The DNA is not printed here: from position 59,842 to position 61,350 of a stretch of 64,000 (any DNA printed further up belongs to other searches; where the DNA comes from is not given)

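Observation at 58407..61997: Candidate operon for an unusual polar head group: two CDP-alcohol phosphatidyltransferases bracketing a HisC/CobD-like PLP enzyme and a LicC-like nucleotidyltransferase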

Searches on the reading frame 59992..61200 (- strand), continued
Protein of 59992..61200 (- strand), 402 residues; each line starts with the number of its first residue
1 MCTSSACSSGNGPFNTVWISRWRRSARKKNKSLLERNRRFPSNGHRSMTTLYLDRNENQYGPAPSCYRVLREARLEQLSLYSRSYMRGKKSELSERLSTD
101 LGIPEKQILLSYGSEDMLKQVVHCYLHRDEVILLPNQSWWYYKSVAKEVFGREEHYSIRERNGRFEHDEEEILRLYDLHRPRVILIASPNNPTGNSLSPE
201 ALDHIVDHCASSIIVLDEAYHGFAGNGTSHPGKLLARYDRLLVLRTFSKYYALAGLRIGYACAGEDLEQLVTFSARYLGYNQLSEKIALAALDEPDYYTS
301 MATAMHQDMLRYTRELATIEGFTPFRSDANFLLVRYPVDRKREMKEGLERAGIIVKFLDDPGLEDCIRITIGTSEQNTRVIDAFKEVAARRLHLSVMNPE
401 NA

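Call 41: search_protein_families(library=pfam, proteins=[P0155, P0179, P0180, P0202, P0259, P0269, P0227, P0257, P0243, P0258], max_evalue=0.0001)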
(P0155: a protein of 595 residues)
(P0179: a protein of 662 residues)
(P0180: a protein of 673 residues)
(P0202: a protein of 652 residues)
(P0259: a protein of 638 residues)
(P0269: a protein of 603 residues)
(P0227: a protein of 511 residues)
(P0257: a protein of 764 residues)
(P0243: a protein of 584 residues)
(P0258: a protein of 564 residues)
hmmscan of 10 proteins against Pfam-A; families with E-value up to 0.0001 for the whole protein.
P0155 (595 aa): 3 families
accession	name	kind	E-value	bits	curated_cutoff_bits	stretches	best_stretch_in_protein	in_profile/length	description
PF00155.27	Aminotran_1_2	-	1.3e-44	153.3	19.7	1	262-585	6-359/361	Aminotransferase class I and II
PF14602.12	Hexapep_2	-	1.4e-08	34.7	27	0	185-215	1-29/34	Hexapeptide repeat of succinyl-transferase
PF00132.30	Hexapep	-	8.8e-06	25.6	27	0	185-216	1-32/36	Bacterial transferase hexapeptide (six repeats)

P0179 (662 aa): 3 families
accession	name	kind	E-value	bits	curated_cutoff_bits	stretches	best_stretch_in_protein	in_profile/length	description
PF00155.27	Aminotran_1_2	-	4.8e-36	125.1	19.7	1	333-651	9-357/361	Aminotransferase class I and II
PF12804.13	NTP_transf_3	-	1.5e-09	38.7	27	1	67-153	1-79/160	MobA-like NTP transferase domain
PF00483.29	NTP_transferase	-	4.6e-07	30.1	21.2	1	67-130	2-68/245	Nucleotidyl transferase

P0180 (673 aa): 3 families
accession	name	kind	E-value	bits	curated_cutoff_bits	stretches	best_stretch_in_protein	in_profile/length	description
PF00155.27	Aminotran_1_2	-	7e-50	170.7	19.7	1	344-657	9-347/361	Aminotransferase class I and II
PF12804.13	NTP_transf_3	-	7e-11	43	27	1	68-161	1-86/160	MobA-like NTP transferase domain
PF00483.29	NTP_transferase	-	5.2e-08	33.2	21.2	1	68-172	2-114/245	Nucleotidyl transferase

P0202 (652 aa): 3 families
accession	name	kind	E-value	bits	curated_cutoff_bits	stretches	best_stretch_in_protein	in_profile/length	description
PF00155.27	Aminotran_1_2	-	1.4e-37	130.2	19.7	1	324-636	6-346/361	Aminotransferase class I and II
PF12804.13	NTP_transf_3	-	1.1e-08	35.9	27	1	66-141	1-69/160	MobA-like NTP transferase domain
PF00483.29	NTP_transferase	-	1.4e-05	25.3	21.2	1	66-169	2-114/245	Nucleotidyl transferase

P0259 (638 aa): 3 families
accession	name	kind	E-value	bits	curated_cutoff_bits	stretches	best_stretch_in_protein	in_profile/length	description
PF00155.27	Aminotran_1_2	-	2.2e-37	129.5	19.7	1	306-621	8-351/361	Aminotransferase class I and II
PF12804.13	NTP_transf_3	-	1.4e-10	42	27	1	48-142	1-88/160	MobA-like NTP transferase domain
PF00483.29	NTP_transferase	-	2.8e-07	30.8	21.2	1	48-152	2-115/245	Nucleotidyl transferase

P0269 (603 aa): 6 families
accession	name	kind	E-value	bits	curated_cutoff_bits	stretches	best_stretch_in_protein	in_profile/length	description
PF00155.27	Aminotran_1_2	-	1e-69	235.9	19.7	2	324-598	69-360/361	Aminotransferase class I and II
PF00266.25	Aminotran_5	-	1.6e-14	54.1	21.5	2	367-493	112-227/371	Aminotransferase class-V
PF01053.26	Cys_Met_Meta_PP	-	7.3e-08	31.8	27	0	339-435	85-176/381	Cys/Met metabolism PLP-dependent enzyme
PF20910.2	TDP-43_C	-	1.2e-05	26.2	27.9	0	265-306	25-66/105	TAR DNA-binding protein 43, C-terminal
PF04864.19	Alliinase_C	-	2.8e-05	23.7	22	0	396-491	139-221/363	Allinase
PF06838.17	Met_gamma_lyase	-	2.9e-05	23.2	24.2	0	164-238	130-208/405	Methionine gamma-lyase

P0227 (511 aa): 1 family
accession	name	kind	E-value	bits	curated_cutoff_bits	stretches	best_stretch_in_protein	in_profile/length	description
PF00155.27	Aminotran_1_2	-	9.5e-37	127.5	19.7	1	167-487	4-354/361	Aminotransferase class I and II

P0257 (764 aa): 5 families
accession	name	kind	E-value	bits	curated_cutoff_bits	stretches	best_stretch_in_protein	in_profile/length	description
PF00155.27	Aminotran_1_2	-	1.7e-61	208.9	19.7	1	218-537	3-360/361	Aminotransferase class I and II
PF13419.12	HAD_2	-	7.8e-24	85.2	23.8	1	548-728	2-176/178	Haloacid dehalogenase-like hydrolase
PF00702.32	Hydrolase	-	1.5e-22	81.4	26.4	1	545-723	2-190/191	haloacid dehalogenase-like hydrolase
PF01634.23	HisG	-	2.9e-21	76.5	25.5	1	41-203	4-150/158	ATP phosphoribosyltransferase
PF00266.25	Aminotran_5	-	7.1e-09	35.5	21.5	1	240-377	33-177/371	Aminotransferase class-V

P0243 (584 aa): 4 families
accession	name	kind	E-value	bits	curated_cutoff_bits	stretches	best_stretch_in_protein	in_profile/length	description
PF00155.27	Aminotran_1_2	-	3.7e-57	194.6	19.7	1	23-347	2-361/361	Aminotransferase class I and II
PF13419.12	HAD_2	-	1.1e-22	81.5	23.8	1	356-540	1-177/178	Haloacid dehalogenase-like hydrolase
PF00702.32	Hydrolase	-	2.2e-21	77.6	26.4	1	354-535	2-191/191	haloacid dehalogenase-like hydrolase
PF00266.25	Aminotran_5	-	6.5e-06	25.8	21.5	1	64-198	51-187/371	Aminotransferase class-V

P0258 (564 aa): 3 families
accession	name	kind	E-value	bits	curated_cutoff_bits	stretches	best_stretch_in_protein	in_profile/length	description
PF00155.27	Aminotran_1_2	-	9e-54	183.5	19.7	1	24-343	3-360/361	Aminotransferase class I and II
PF13419.12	HAD_2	-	4.5e-20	72.9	23.8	1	353-531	1-173/178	Haloacid dehalogenase-like hydrolase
PF00702.32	Hydrolase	-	1.3e-19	71.8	26.4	1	352-529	3-190/191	haloacid dehalogenase-like hydrolase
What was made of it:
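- Closest known: PntC-AepX. Same: It is analogous to fusions P0179, P0180, P0202 and P0259 (call 41).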

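Call 42: search_protein_families(library=pfam, proteins=[L030:42-944:+, L030:1024-1500:+, L030:1493-2437:+, L030:2431-3153:+, L030:3295-4482:+, L061:11604-12299:+, L061:12375-12983:+, L061:12997-13848:+, L061:13845-14774:+, L061:14758-15753:+], max_evalue=0.0001)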
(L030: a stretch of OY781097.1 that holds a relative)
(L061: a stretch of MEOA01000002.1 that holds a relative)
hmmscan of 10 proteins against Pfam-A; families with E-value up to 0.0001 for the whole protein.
L030:42-944:+ (300 aa): 3 families
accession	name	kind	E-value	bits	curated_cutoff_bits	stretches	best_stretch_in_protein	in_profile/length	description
PF00308.24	Bac_DnaA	-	1.9e-45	155.4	23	1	1-125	37-161/162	Bacterial DnaA ATPAse domain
PF08299.17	Bac_DnaA_C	-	2.3e-27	95.2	31.5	1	209-277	1-69/69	Bacterial dnaA protein helix-turn-helix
PF01695.23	IstB_IS21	-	3.9e-09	36.8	24.1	1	6-104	100-195/238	IstB-like ATP binding protein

L030:1024-1500:+ (158 aa): 1 family
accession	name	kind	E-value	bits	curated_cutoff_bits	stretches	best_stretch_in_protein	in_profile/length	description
PF01451.26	LMWPc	-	5.8e-38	130.8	23.2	1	6-148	1-142/144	Low molecular weight phosphotyrosine protein phosphatase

L030:1493-2437:+ (314 aa): 1 family
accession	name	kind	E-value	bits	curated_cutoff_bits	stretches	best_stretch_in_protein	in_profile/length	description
PF00291.31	PALP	-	1.6e-71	241.5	35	1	18-304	3-295/295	Pyridoxal-phosphate dependent enzyme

L030:2431-3153:+ (240 aa): 1 family
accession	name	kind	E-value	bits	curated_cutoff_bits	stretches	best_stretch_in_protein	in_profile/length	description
PF00590.25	TP_methylase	-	5.5e-06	26.9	27.8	1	83-211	72-200/212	Tetrapyrrole (Corrin/Porphyrin) Methylases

L030:3295-4482:+ (395 aa): 4 families
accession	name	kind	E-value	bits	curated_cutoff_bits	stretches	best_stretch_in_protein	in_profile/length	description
PF00155.27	Aminotran_1_2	-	2.3e-58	198.5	19.7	1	43-382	2-359/361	Aminotransferase class I and II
PF01212.27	Beta_elim_lyase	-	2.1e-06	27.7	27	1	91-259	36-217/288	Beta-eliminating lyase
PF00266.25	Aminotran_5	-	8.8e-05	22.1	21.5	0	114-214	77-181/371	Aminotransferase class-V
PF01053.26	Cys_Met_Meta_PP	-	9.4e-05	21.6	27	0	79-215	47-180/381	Cys/Met metabolism PLP-dependent enzyme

L061:11604-12299:+ (231 aa): 2 families
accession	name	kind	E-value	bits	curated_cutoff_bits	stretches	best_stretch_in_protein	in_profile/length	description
PF00483.29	NTP_transferase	-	8.4e-11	42.3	21.2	1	4-204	3-215/245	Nucleotidyl transferase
PF12804.13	NTP_transf_3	-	1.6e-09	38.5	27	1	4-125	2-116/160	MobA-like NTP transferase domain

L061:12375-12983:+ (202 aa): 1 family
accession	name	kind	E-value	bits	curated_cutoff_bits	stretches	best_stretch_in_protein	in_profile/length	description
PF00440.29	TetR_N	-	1.1e-14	54.3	24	1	7-51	1-45/47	Bacterial regulatory proteins, tetR family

L061:12997-13848:+ (283 aa): 0 families

L061:13845-14774:+ (309 aa): 1 family
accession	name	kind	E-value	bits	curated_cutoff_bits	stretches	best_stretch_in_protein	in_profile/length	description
PF01066.26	CDP-OH_P_transf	-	3.9e-12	47.2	22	1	40-137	3-95/152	CDP-alcohol phosphatidyltransferase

L061:14758-15753:+ (331 aa): 1 family
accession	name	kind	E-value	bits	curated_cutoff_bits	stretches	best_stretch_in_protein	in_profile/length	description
PF03706.18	LPG_synthase_TM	-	2.3e-32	113.1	33.4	1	13-314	5-299/302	Lysylphosphatidylglycerol synthase TM region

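Call 43: search_protein_families(library=ncbifam, proteins=[L030:3295-4482:+, L030:4494-5642:+, L030:5764-6885:+, L030:6885-7889:+, L030:10643-11464:+, L030:1493-2437:+, P0180, L061:12997-13848:+], max_evalue=0.00001)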
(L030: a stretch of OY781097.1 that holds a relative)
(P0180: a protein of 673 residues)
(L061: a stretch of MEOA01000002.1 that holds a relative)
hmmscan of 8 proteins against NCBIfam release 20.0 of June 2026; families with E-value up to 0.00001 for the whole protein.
L030:3295-4482:+ (395 aa): 13 families
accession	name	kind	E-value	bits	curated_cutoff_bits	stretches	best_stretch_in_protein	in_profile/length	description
NF047600.1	SerpalmtaseCFB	equivalog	1.3e-210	699.1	640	1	3-393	4-394/395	serine palmitoyltransferase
TIGR01825.1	gly_Cac_T_rel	subfamily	7.2e-129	429.8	535.4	1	18-393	9-384/385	BioF/Kbl family PLP-dependent acyltransferase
NF005394.0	PRK06939.1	equivalog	4e-125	417.7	460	1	15-393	14-396/397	glycine C-acetyltransferase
TIGR00858.1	bioF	equivalog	1.5e-118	395.7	426.45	1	28-383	7-363/365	8-amino-7-oxononanoate synthase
NF047599.1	SerpalmtaseBetaP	equivalog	4.1e-117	391.2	500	1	34-391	35-393/394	serine palmitoyltransferase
TIGR01822.1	2am3keto_CoA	equivalog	1.8e-103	346.5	493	1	16-393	11-392/393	glycine C-acetyltransferase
NF047603.1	SerpalmtaseAlphaP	equivalog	1.2e-96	323.9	670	1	29-391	31-396/399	serine palmitoyltransferase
TIGR01821.1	5aminolev_synth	equivalog_domain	6.1e-80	269.1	338.55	1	41-393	44-399/402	5-aminolevulinate synthase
NF005526.0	PRK07179.1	equivalog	1.1e-69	235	428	1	29-391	37-399/407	alpha-hydroxyketone-type quorum-sensing autoinducer synthase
NF005697.0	PRK07505.1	subfamily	3.3e-45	154.4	342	1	26-387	32-398/405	hypothetical protein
NF004608.1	PRK05937.1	equivalog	2.8e-41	141.5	399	1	74-382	41-340/366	8-amino-7-oxononanoate synthase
NF000586.1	PRK00011.1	subfamily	6.1e-11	41.7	335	1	69-356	41-339/404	serine hydroxymethyltransferase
TIGR03588.1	PseC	equivalog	5.7e-06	25.5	423.5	0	142-217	91-164/380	UDP-4-amino-4,6-dideoxy-N-acetyl-beta-L-altrosamine transaminase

L030:4494-5642:+ (382 aa): 0 families

L030:5764-6885:+ (373 aa): 0 families

L030:6885-7889:+ (334 aa): 23 families
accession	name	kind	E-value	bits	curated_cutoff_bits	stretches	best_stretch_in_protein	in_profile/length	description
TIGR03466.1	HpnA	hypoth_equivalog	6.7e-27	94.2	367.65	1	3-332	2-325/327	hopanoid-associated sugar epimerase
TIGR02197.1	heptose_epim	equivalog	5.8e-15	55.3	274.6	1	4-294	1-291/316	ADP-glyceromanno-heptose 6-epimerase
TIGR01179.1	galE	equivalog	4.6e-14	52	262.3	1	3-162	1-159/332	UDP-glucose 4-epimerase GalE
NF052578.1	StrlDmthSdmBMthl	equivalog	6.4e-14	52.4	600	1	4-333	3-327/328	sterol demethylase protein SdmB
TIGR01181.1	dTDP_gluc_dehyt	equivalog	2.4e-13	49.9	365.1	1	3-333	1-316/321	dTDP-glucose 4,6-dehydratase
NF042423.1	oxyalk_red_Shew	equivalog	3.6e-13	49.3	580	1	2-321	9-328/331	2-alkyl-3-oxoalkanoate reductase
NF042422.1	oxyalk_red_OleD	equivalog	1.4e-12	47.6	580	1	3-324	2-324/329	2-alkyl-3-oxoalkanoate reductase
TIGR04180.1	EDH_00030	hypoth_equivalog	1.4e-11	44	475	1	4-224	1-228/297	NAD-dependent 4,6-dehydratase LegB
TIGR01746.1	Thioester-redct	subfamily_domain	7.1e-11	41.9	213.35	0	3-37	1-37/371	thioester reductase domain-containing protein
TIGR01777.1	yfcH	hypoth_equivalog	7.8e-10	38.8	207.35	1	4-267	1-256/292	TIGR01777 family oxidoreductase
TIGR01214.1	rmlD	equivalog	6.5e-09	35.3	224.05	1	4-258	2-233/285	dTDP-4-dehydrorhamnose reductase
NF006120.0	PRK08264.1-6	subfamily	5.7e-08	32.6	274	1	2-87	8-93/246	SDR family oxidoreductase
NF005539.0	PRK07201.1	equivalog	1.2e-07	30.8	549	1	4-177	3-179/657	SDR family oxidoreductase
NF006118.0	PRK08264.1-4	subfamily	4.7e-07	29.5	279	1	2-83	6-86/244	SDR family oxidoreductase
NF004649.0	PRK05993.1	equivalog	1.3e-06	27.9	387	1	2-82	5-85/277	SDR family oxidoreductase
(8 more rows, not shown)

L030:10643-11464:+ (273 aa): 2 families
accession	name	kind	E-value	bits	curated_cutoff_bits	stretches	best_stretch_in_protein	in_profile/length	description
TIGR00949.1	2A76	subfamily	8.6e-12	45.1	183.95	1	25-137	3-115/185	homoserine/threonine efflux transporter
NF008201.0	PRK10958.1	equivalog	1.2e-10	41.3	165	1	8-143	8-138/212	leucine efflux protein LeuE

L030:1493-2437:+ (314 aa): 35 families (the best 25 are shown)
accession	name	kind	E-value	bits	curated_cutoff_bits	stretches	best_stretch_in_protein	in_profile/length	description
NF045641.2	BHydaspDhtseBhcB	equivalog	1.8e-125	418.2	550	1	6-314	4-312/312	beta-hydroxyaspartate dehydratase BhcB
NF005454.0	PRK07048.1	equivalog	3.2e-100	335.4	452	1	4-311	7-315/324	threo-3-hydroxy-L-aspartate ammonia-lyase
TIGR01127.1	ilvA_1Cterm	equivalog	6.9e-77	259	378.75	1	23-312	1-291/380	threonine ammonia-lyase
NF005147.0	PRK06608.1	equivalog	7.3e-75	251.9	380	1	5-309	7-313/339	serine/threonine dehydratase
NF006094.0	PRK08246.1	subfamily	3.8e-68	230.2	331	1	3-312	4-309/310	serine/threonine dehydratase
NF005292.0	PRK06815.1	equivalog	1.7e-67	227.8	371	1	7-311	6-312/320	threonine/serine dehydratase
NF005600.0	PRK07334.1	equivalog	2.7e-67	227.2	496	1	3-308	9-313/408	threonine ammonia-lyase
NF006389.0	PRK08638.1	equivalog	1.2e-64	218.4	453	1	3-311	8-319/333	bifunctional threonine ammonia-lyase/L-serine ammonia-lyase TdcB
NF005680.0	PRK07476.1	equivalog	7.4e-64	215.8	413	1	1-310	2-314/326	hydroxyectoine utilization dehydratase EutB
NF006390.0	PRK08639.1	equivalog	9.5e-57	192.8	421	1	3-311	6-319/418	threonine ammonia-lyase IlvA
TIGR02991.1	ectoine_eutB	equivalog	9.8e-55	185.7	413.35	1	4-310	1-309/317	hydroxyectoine utilization dehydratase EutB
NF006674.0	PRK09224.1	subfamily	4.4e-53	180.7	577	1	21-312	24-319/508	threonine ammonia-lyase IlvA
TIGR02079.1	THD1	equivalog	1.4e-51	175.6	440.55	1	8-311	2-311/410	threonine ammonia-lyase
TIGR01124.1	ilvA_2Cterm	equivalog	1.6e-50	172.2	411.3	1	20-312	15-311/499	threonine ammonia-lyase, biosynthetic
NF009130.0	PRK12483.1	subfamily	2.7e-44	151.6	801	1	23-306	38-325/521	threonine ammonia-lyase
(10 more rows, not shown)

P0180 (673 aa): 62 families (the best 25 are shown)
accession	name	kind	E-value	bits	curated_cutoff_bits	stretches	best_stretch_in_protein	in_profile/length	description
TIGR01141.1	hisC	equivalog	9.1e-66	222.1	276.55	1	336-670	17-347/349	histidinol-phosphate transaminase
NF002878.0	PRK03321.1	subfamily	1.7e-42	145.4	374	1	330-669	16-345/352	histidinol-phosphate transaminase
TIGR01140.1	L_thr_O3P_dcar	equivalog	2.1e-42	145.4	290.55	1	373-657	49-318/331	threonine-phosphate decarboxylase CobD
NF002877.0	PRK03317.1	equivalog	6.5e-39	133.8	409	1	333-657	28-351/374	histidinol-phosphate transaminase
NF002726.0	PRK02610.1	equivalog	3.3e-38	131.6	391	1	353-657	45-353/374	histidinol-phosphate transaminase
NF003496.0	PRK05166.1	equivalog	5.1e-38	130.8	540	1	325-669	29-366/373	histidinol-phosphate transaminase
NF006014.0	PRK08153.1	equivalog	2.5e-30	105.6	510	1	336-665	33-356/370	pyridoxal phosphate-dependent aminotransferase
NF006580.0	PRK09105.1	subfamily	1e-28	100.3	444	1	334-664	44-362/375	pyridoxal phosphate-dependent aminotransferase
NF051461.1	pyoverd_PtaA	equivalog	1.4e-25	89.8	500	1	330-670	28-357/359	pyoverdine biosynthesis transaminase PtaA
NF005915.1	PRK07908.1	equivalog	8e-25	87.9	360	1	375-642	48-302/332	Rv2231c family histidinol phosphate aminotransferase CobC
NF041364.1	GntC_guanitoxin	equivalog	5.9e-24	84.6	415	1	376-638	41-319/356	guanitoxin biosynthesis PLP-dependent (S)-gamma-hydroxy-L-arginine cyclodehydratase GntC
NF006225.0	PRK08354.1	equivalog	2e-22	80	288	1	385-670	56-313/318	putative aminotransferase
NF053748.1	bifunc_CobBC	exception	1.4e-20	73.3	950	1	378-642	519-767/797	bifunctional hydrogenobyrinic acid a,c-diamide synthase/histidinol phosphate aminotransferase CobBC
NF004870.0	PRK06225.1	equivalog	2.8e-19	69.1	351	1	375-622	69-318/380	pyridoxal phosphate-dependent aminotransferase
NF006230.0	PRK08363.1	equivalog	1.3e-18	67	534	1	385-622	89-335/398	alanine aminotransferase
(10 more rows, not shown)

L061:12997-13848:+ (283 aa): 2 families
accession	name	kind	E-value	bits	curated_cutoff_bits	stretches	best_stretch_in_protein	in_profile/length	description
NF040720.1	MptN_Meth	equivalog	3.6e-09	36.1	350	0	205-267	226-289/291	tetrahydromethanopterin:alpha-L-glutamate ligase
TIGR00768.1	rimK_fam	subfamily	1.4e-08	34.5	143.4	0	60-113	54-108/276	RimK family alpha-L-glutamate ligase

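Call 48: find_encoding_contigs(protein=P0180, flank=8000, max_places=4)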
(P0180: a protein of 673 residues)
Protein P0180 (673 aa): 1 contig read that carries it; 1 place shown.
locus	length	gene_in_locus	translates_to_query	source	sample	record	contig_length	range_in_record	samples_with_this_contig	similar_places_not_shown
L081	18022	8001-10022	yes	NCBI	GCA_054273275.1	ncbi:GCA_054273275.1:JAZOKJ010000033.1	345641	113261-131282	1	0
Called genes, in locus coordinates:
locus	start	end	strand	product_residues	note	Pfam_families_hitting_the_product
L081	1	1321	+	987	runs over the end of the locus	PF07494:Reg_prop (faint), PF07495:Y_Y_Y, PF08668:HDOD (faint), PF01966:HD, PF13487:HD_5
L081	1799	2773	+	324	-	-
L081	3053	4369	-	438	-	PF13936:HTH_38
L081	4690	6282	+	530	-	-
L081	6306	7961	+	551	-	PF04991:LicD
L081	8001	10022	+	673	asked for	PF00483:NTP_transferase, PF12804:NTP_transf_3, PF00155:Aminotran_1_2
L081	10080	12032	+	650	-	PF00676:E1_dh, PF13292:DXP_synthase_N, PF00456:Transketolase_N (faint), PF02779:Transket_pyr, PF02780:Transketolase_C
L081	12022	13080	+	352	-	PF00364:Biotin_lipoyl, PF25997:BSH_YhbJ (weak), PF17836:PglD_N, PF25084:LbH_EIF2B, PF25087:GMPPB_C (weak), PF00132:Hexapep, PF14602:Hexapep_2 (weak)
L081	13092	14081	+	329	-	PF21948:LplA-B_cat, PF03099:BPL_LplA_LipB, PF10437:Lip_prot_lig_C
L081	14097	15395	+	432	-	PF01134:GIDA (faint), PF01262:AlaDh_PNT_C (faint), PF01266:DAO (faint), PF01494:FAD_binding_3 (faint), PF07992:Pyr_redox_2, PF13738:Pyr_redox_3, PF00070:Pyr_redox, PF02852:Pyr_redox_dim, +2 more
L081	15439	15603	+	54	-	-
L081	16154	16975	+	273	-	PF02899:Phage_int_SAM_1 (faint), PF00589:Phage_integrase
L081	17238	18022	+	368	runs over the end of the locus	PF01510:Amidase_2, PF00959:Phage_lysozyme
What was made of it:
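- (3) Fusions: P0179, P0180, P0202 and P0259 are NTP-transferase + HisC-like fusions from the sister subfamily, and P0180 sits next to a LicD phospho-alcohol transferase (calls 41, 48). The sister subfamily is linked to LicD, i.e. glycan decoration (call 48), so CDP-X could have non-lipid destinations. The sister subfamily fusion P0180 sits next to a LicD-family transferase (call 48).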
